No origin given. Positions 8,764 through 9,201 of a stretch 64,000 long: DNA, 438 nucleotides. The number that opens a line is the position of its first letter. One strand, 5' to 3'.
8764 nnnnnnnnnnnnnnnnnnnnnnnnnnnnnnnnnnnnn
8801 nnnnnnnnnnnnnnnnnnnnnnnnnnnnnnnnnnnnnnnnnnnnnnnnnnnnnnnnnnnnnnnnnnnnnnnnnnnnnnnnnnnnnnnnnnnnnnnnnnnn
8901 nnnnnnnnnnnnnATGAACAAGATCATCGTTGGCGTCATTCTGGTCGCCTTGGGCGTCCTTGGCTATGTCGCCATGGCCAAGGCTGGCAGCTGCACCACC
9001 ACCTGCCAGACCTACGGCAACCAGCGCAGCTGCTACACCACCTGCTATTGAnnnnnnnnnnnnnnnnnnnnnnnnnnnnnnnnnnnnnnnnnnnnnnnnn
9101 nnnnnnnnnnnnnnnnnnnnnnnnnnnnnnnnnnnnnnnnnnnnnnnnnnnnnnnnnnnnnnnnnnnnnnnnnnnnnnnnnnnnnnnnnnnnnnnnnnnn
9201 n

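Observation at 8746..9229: Secreted 4-Cys mini-peptide flanked by two tiny membrane peptides in the early operon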

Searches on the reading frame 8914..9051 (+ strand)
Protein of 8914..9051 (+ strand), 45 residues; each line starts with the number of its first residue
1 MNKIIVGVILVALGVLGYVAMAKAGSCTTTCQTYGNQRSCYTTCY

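Call 8: search_protein_families(library=pfam, proteins=[window:8914-9051:+], max_evalue=1)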
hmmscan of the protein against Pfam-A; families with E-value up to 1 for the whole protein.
window:8914-9051:+ (45 aa): 0 families

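Call 12: find_homologous_proteins(query=window:8914-9048:+, max_evalue=10)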
Query seq(45 aa) (45 aa): 2 proteins with E <= 10 among 2 candidates.
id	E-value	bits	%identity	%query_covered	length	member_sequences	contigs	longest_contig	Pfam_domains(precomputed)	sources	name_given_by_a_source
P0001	9.9e-22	92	100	100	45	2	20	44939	-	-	-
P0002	2.2e-21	90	100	100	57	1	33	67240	-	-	-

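Call 13: find_encoding_contigs(protein=P0002, flank=5000, max_places=10)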
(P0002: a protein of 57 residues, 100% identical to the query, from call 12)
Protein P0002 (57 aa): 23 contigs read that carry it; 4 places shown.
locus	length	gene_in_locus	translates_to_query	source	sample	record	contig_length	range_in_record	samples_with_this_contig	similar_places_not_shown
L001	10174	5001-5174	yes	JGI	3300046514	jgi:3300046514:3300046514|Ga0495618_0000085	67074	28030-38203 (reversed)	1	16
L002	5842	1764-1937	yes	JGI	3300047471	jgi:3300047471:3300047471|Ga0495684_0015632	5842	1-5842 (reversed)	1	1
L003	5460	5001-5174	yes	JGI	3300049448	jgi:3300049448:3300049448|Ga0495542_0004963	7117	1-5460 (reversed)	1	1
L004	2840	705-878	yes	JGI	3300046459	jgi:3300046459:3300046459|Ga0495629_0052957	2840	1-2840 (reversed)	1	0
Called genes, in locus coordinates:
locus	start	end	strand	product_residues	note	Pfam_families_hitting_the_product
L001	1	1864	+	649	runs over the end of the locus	PF00476:DNA_pol_A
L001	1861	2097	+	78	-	-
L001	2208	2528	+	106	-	-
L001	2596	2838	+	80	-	-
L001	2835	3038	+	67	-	-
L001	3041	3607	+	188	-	PF21992:DUF6927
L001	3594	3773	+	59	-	-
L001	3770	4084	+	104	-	-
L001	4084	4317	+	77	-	-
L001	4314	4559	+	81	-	-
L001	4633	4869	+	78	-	-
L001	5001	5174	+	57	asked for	-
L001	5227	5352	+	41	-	-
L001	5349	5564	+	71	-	-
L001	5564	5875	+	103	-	-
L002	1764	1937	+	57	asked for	-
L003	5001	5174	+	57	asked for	-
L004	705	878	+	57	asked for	-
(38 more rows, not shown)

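Call 14: find_encoding_contigs(protein=P0001, flank=5000, max_places=10)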
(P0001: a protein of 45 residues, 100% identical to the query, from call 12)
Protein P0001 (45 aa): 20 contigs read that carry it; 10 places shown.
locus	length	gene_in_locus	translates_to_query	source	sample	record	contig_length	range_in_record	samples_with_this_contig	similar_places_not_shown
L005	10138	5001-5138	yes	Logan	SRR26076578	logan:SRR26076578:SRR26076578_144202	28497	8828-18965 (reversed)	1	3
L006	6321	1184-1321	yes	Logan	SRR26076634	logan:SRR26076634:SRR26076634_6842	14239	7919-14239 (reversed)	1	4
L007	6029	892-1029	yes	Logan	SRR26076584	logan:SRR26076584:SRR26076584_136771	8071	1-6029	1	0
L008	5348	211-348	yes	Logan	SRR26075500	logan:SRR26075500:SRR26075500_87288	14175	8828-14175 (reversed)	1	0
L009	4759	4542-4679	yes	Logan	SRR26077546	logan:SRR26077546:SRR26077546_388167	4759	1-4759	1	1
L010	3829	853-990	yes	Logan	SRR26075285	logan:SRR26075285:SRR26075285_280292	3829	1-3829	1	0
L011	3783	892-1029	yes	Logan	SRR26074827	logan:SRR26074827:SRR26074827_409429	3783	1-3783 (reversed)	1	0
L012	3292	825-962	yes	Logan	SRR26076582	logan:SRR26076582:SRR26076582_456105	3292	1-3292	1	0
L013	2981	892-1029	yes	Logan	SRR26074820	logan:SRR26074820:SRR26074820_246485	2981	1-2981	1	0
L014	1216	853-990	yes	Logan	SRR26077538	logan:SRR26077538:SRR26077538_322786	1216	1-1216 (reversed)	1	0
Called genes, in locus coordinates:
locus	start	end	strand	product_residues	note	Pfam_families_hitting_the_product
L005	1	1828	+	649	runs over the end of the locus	PF00476:DNA_pol_A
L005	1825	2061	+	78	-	-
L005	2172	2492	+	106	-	-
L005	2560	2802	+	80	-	-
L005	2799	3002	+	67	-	-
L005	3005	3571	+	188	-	PF21992:DUF6927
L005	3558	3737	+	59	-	-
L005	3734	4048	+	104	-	-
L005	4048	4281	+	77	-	-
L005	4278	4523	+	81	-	-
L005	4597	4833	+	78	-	-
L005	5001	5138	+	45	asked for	-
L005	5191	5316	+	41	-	-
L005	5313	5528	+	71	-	-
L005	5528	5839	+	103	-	-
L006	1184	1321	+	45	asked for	-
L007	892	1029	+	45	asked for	-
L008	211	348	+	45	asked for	-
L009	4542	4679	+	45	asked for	-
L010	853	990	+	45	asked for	-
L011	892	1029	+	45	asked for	-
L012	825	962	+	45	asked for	-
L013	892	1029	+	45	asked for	-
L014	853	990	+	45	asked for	-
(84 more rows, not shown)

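Call 28: search_protein_representatives(protein=window:8914-9048:+)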
Query: 45 residues. Proteins with E-value up to 0.001 (for the whole library): 10; up to 1e-10: 0; up to 1e-30: 0. The best 10 are listed.
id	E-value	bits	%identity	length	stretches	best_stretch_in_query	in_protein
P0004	2.3e-08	48.9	63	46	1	3-45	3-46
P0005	2.9e-05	39.4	51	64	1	4-44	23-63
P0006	3.7e-05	39.1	69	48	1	13-45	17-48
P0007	5.5e-05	38.6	53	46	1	3-45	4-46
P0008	5.5e-05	38.5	65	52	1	12-45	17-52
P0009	9.8e-05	37.8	46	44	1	5-45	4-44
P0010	1.3e-04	37.4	45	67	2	9-45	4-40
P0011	2.3e-04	36.6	56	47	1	10-45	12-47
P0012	9.4e-04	34.8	45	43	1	3-45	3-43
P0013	9.5e-04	34.8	51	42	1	9-45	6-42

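Call 32: find_homologous_proteins(query=A1, max_evalue=0.01)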
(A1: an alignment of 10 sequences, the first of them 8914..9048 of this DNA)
Query A1 (10 sequences) (45 aa, profile of the alignment): 39 proteins with E <= 0.01 among 8000 candidates.
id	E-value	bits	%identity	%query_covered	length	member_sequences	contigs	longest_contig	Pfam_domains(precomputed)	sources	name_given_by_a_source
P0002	2.4e-18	84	100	100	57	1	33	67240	-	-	-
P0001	2.9e-18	83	100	100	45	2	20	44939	-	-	-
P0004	9.8e-18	82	61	100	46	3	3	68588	-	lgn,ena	-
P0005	1.8e-15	74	53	98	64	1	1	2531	-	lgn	-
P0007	2.3e-15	74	55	93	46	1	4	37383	-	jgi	jgi:hypothetical protein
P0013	3.3e-15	73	51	82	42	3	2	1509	-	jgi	jgi:hypothetical protein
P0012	1.1e-14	72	44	100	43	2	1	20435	-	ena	-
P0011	1.9e-14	71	56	80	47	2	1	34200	-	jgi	jgi:hypothetical protein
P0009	4.3e-14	70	65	44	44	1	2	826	-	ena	-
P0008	6.7e-14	69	55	84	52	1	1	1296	-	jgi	jgi:hypothetical protein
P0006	1.5e-13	68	64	82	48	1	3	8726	-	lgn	-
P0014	1.8e-13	68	61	96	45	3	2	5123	-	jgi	jgi:hypothetical protein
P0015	4.2e-13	67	46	100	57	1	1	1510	-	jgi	jgi:hypothetical protein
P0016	8.6e-13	66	51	91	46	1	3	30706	-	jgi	jgi:hypothetical protein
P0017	1.1e-12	65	51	100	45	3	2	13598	-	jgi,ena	-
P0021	2.8e-11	61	50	71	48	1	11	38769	-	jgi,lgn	jgi:hypothetical protein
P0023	1.3e-10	59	45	73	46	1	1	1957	-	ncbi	-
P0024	1.4e-10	59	53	71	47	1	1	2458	-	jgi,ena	-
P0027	7.5e-9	53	45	100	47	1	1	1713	-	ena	-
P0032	1.7e-6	46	52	56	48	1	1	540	-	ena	-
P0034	1.0e-5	43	33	100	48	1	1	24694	-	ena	-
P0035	2.3e-4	39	40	96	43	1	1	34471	-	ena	-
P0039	2.1e-3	36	44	40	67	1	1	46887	-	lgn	-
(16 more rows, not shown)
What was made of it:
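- A profile search gave 39 proteins (call 32).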

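Call 34: find_encoding_contigs(protein=P0004, flank=10000, max_places=3)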
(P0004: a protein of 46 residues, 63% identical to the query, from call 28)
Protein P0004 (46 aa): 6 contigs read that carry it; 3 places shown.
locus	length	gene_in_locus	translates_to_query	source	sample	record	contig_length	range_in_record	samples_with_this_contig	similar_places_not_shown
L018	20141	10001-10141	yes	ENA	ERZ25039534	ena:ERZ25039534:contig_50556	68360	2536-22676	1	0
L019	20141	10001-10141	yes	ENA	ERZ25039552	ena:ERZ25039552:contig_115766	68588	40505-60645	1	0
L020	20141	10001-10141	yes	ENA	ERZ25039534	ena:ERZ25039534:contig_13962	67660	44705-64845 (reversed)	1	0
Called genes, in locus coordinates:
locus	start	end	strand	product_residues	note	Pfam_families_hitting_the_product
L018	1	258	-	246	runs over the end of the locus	-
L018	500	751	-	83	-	-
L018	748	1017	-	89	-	-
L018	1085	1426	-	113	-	-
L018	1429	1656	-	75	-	-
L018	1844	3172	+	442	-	PF00270:DEAD (weak), PF04851:ResIII, PF18766:SWI2_SNF2, PF00271:Helicase_C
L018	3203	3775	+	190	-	-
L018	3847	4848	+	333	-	PF10926:DUF2800, PF12705:PDDEXK_1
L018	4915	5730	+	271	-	PF20188:DUF6551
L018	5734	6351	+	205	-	PF25680:Mom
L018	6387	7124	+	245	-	-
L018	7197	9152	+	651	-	PF00476:DNA_pol_A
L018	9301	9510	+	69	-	-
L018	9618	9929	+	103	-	-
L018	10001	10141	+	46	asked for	-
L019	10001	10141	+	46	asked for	-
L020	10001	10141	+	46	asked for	-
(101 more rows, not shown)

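Call 35: find_encoding_contigs(protein=P0007, flank=10000, max_places=2)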
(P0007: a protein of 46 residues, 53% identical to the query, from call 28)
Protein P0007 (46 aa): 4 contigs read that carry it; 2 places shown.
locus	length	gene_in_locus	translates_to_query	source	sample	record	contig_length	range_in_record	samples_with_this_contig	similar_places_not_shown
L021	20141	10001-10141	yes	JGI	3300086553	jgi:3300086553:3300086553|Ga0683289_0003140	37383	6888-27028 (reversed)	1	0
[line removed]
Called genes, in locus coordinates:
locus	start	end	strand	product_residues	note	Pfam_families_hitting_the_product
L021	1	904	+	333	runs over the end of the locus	PF10926:DUF2800, PF12705:PDDEXK_1 (weak)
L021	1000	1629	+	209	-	-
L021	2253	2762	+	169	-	-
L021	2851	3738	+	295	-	-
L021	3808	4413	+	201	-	PF05063:MT-A70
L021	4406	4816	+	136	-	-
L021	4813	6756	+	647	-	PF00476:DNA_pol_A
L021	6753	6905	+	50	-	-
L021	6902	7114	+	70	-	-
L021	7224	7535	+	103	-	-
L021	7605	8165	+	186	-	PF21992:DUF6927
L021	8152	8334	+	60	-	-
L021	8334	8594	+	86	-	-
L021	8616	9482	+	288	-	-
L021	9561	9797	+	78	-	-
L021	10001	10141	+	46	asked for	-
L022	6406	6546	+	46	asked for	-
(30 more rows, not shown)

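Call 36: find_encoding_contigs(protein=P0021, flank=10000, max_places=2)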
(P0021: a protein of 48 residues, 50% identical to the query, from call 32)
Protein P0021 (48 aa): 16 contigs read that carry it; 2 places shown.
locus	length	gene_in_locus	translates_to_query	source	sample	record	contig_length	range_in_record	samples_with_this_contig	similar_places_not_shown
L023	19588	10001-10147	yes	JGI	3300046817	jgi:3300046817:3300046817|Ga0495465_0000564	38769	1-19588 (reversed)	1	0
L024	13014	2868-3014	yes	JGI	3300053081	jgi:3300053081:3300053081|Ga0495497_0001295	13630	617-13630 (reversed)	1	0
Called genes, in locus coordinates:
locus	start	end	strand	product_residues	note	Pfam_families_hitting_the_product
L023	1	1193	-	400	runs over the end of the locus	PF03237:Terminase_6N (weak)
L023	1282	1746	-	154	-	-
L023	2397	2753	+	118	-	-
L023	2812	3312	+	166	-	-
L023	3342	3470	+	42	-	-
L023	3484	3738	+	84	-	-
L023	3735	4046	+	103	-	-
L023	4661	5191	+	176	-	-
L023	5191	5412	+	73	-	-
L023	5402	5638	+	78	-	-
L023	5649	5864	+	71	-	-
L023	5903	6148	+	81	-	-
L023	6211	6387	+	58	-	-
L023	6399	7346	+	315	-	PF10979:DUF2786, PF23771:DUF7168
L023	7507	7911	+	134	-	-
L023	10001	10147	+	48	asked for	-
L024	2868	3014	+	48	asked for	-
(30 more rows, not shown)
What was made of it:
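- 8914..9051 (+): Precursor gene of the secreted four-Cys mini-peptide (45 codons plus TGA). Syntenic homologues in related phages (calls 34-36).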

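Call 39: find_encoding_contigs(protein=P0011, flank=10000, max_places=1)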
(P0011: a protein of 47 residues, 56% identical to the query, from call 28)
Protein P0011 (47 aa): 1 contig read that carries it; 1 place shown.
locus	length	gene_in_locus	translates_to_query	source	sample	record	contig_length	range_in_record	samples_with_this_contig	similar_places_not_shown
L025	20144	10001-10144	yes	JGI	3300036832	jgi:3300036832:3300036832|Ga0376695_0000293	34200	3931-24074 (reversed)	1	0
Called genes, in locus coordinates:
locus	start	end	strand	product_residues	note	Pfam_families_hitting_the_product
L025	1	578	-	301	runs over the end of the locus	-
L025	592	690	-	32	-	-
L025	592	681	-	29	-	-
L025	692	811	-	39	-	-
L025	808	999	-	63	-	-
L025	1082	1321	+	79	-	PF15943:YdaS_toxin (faint)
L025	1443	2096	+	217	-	-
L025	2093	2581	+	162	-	-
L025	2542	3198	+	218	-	PF05063:MT-A70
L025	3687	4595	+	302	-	PF08273:Zn_Ribbon_Prim, PF23639:DUF7146 (weak), PF13362:Toprim_3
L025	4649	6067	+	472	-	PF00270:DEAD, PF04851:ResIII, PF00271:Helicase_C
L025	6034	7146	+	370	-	-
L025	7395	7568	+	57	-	-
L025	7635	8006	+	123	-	-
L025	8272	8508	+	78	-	-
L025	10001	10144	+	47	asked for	-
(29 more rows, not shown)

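Call 40: find_encoding_contigs(protein=P0016, flank=10000, max_places=1)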
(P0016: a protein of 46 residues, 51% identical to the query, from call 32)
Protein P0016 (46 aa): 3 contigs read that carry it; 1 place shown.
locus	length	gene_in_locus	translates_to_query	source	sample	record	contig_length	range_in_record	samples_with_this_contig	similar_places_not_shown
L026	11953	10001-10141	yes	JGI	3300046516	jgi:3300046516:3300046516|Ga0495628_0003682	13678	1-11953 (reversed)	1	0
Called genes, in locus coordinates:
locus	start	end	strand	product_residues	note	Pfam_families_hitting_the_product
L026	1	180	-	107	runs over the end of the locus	-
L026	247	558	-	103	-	-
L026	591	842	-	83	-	-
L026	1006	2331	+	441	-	PF00270:DEAD (weak), PF04851:ResIII, PF18766:SWI2_SNF2, PF00271:Helicase_C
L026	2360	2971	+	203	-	-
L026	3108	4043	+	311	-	PF10926:DUF2800, PF12705:PDDEXK_1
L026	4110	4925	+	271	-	PF20188:DUF6551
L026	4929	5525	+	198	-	PF25680:Mom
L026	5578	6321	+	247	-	PF10991:Enc34_ssDNA-bd (weak)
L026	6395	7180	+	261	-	PF26125:AcrVA2-like (weak)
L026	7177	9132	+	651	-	PF00476:DNA_pol_A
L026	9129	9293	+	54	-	-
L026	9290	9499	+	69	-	-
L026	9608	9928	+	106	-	-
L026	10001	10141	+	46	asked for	-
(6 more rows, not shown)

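Call 41: find_encoding_contigs(protein=P0035, flank=10000, max_places=1)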
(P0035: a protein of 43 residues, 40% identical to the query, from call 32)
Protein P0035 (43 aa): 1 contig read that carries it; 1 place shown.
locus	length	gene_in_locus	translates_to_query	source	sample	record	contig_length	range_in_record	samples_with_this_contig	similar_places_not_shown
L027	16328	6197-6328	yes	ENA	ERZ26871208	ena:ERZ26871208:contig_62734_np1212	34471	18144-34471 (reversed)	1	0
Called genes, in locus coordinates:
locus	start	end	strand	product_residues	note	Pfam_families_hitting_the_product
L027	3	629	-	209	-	?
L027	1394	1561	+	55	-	-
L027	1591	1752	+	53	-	-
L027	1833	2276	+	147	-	PF14216:DUF4326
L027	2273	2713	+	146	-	PF08719:NADAR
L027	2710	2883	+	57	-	-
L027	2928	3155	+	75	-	-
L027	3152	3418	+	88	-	-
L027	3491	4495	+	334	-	-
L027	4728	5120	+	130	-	-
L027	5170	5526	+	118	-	-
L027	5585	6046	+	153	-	PF00436:SSB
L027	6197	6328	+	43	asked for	-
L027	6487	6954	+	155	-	-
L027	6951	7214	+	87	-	-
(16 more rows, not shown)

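Call 42: find_encoding_contigs(protein=P0012, flank=10000, max_places=1)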
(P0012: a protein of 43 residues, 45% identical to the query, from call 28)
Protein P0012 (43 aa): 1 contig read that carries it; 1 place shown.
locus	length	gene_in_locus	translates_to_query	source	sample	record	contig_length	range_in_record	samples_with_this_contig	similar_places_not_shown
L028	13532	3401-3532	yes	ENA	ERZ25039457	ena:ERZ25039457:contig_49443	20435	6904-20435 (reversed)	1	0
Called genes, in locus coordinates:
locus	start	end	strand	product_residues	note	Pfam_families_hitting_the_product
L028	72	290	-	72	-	-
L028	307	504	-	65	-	-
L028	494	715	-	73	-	-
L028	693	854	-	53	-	-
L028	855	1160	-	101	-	-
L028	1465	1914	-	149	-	PF01844:HNH (weak)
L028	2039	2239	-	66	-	-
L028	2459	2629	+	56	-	-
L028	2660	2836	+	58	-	-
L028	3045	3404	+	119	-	-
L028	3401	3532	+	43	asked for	-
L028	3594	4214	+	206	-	-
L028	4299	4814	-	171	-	PF02357:NusG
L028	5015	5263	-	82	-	-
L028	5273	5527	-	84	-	-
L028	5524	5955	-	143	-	PF01555:N6_N4_Mtase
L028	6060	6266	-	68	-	-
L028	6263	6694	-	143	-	-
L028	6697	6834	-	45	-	-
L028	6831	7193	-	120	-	-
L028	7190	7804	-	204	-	PF05869:Dam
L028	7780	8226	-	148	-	-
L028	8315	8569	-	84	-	-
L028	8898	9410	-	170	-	-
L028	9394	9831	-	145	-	-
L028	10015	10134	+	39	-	-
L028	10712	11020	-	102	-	-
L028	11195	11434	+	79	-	-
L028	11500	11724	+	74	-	-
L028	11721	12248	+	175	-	-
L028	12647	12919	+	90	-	-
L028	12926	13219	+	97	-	-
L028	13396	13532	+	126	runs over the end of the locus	-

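Call 43: find_encoding_contigs(protein=P0039, flank=10000, max_places=1)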
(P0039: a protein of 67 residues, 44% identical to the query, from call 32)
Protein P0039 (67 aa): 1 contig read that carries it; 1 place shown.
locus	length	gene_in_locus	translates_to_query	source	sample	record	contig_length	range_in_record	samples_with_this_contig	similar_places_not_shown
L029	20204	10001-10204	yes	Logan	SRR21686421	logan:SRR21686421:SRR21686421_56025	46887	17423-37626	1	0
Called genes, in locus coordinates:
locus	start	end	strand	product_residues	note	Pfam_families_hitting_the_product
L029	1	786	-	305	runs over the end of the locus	PF10124:Mu-like_gpT (faint), PF25209:Phage_capsid_4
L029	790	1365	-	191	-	-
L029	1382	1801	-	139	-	-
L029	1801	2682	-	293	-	-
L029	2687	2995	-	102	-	PF00166:Cpn10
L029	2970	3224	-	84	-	-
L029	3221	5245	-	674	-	-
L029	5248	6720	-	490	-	PF03237:Terminase_6N, PF17289:Terminase_6C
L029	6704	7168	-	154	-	PF20901:Sf6_terminase (faint)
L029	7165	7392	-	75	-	-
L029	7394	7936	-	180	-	-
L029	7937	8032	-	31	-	-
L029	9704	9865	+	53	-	-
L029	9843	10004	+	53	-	-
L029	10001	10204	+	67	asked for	-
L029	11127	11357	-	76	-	PF04973:NMN_transporter (weak)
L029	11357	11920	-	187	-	PF22769:DCD, PF00692:dUTPase (weak)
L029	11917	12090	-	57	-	-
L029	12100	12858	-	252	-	-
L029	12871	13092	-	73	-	-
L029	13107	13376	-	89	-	-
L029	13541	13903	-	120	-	PF08334:T2SSG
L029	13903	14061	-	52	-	-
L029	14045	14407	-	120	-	-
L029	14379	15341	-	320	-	PF00004:AAA, PF07724:AAA_2, PF13401:AAA_22 (weak)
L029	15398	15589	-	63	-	-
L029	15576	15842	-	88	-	-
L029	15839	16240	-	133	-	PF05257:CHAP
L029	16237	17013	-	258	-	-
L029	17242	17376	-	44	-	PF22887:DUF7022 (weak)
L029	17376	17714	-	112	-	-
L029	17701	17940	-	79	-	-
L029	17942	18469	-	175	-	-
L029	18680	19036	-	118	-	-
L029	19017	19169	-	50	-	-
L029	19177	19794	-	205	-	PF02511:Thy1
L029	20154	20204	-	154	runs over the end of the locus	PF01435:Peptidase_M48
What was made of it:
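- Eight of eight long contexts are phage contigs, of at least five architectures (calls 34-36, 39-43).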

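Call 51: search_protein_families(library=ncbifam, alignment_id=A2, max_evalue=1)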
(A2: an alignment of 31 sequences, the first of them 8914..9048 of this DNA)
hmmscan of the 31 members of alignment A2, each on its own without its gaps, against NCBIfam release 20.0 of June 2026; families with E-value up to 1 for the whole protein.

A. member 1, window:8914-9048:+ (45 aa): 1 family
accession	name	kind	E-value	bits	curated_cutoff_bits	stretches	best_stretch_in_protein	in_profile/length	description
NF040963.1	MamI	equivalog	0.0036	17.1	80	1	1-20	1-20/69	magnetosome protein MamI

B. families by the number of members that match (of 31 scanned): 22 families
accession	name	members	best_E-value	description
NF041742.1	WGxxGxxG_fam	5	0.039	WGxxGxxG family protein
NF043047.1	EstaseRv3036c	4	0.071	esterase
NF040554.1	mini_HHHH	2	0.00024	HHHH-motif protein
TIGR01653.1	lactococcin_972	2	0.011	lactococcin 972 family bacteriocin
NF040963.1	MamI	1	0.0036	magnetosome protein MamI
NF041615.1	Feoxidase_Iro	1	0.018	iron oxidase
NF040942.2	hypo_ExtJ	1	0.023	selenite/tellurite reduction operon protein ExtJ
NF041529.1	LvhB7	1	0.033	T4SS-associated protein LvhB7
NF058647.1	lipo_LytA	1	0.043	acidic lipoprotein LytA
NF003437.0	PRK04965.1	1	0.056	NADH:flavorubredoxin reductase NorW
NF047414.1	BRANT_His_rich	1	0.056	His-rich protein BRANT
NF041538.1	PEP_EDSA_1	1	0.059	EDSAP-1 family PEP-CTERM protein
NF010072.0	PRK13553.1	1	0.06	fumarate reductase cytochrome b subunit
NF047408.1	SA0632_fam_LP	1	0.065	SA0632 family lipoprotein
NF011756.0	PRK15209.1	1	0.067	long polar fimbrial major subunit LpfA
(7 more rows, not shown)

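Call 52: search_protein_families(library=phrogs, alignment_id=A2, max_evalue=1)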
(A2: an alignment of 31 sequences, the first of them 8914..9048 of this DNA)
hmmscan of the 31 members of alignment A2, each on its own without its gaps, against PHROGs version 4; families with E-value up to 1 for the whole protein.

A. member 1, window:8914-9048:+ (45 aa): 1 family
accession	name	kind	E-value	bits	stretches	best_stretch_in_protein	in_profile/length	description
phrog_9531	-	unknown function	0.012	16.9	1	4-38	10-42/68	-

B. families by the number of members that match (of 31 scanned): 29 families (the first 25 are shown)
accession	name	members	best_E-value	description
phrog_22098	-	4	0.035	-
phrog_5854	-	2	0.007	-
phrog_9531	-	2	0.012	-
phrog_22030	-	2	0.097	membrane protein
phrog_1586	-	2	0.19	spackle periplasmic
phrog_34573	-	1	0.012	major head protein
phrog_7678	-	1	0.032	-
phrog_37063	-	1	0.035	-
phrog_10462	-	1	0.039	-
phrog_24056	-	1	0.048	-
phrog_1119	-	1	0.048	Cor superinfection exclusion protein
phrog_7757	-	1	0.058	-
phrog_17562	-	1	0.065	-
phrog_3586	-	1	0.12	-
phrog_11935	-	1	0.12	-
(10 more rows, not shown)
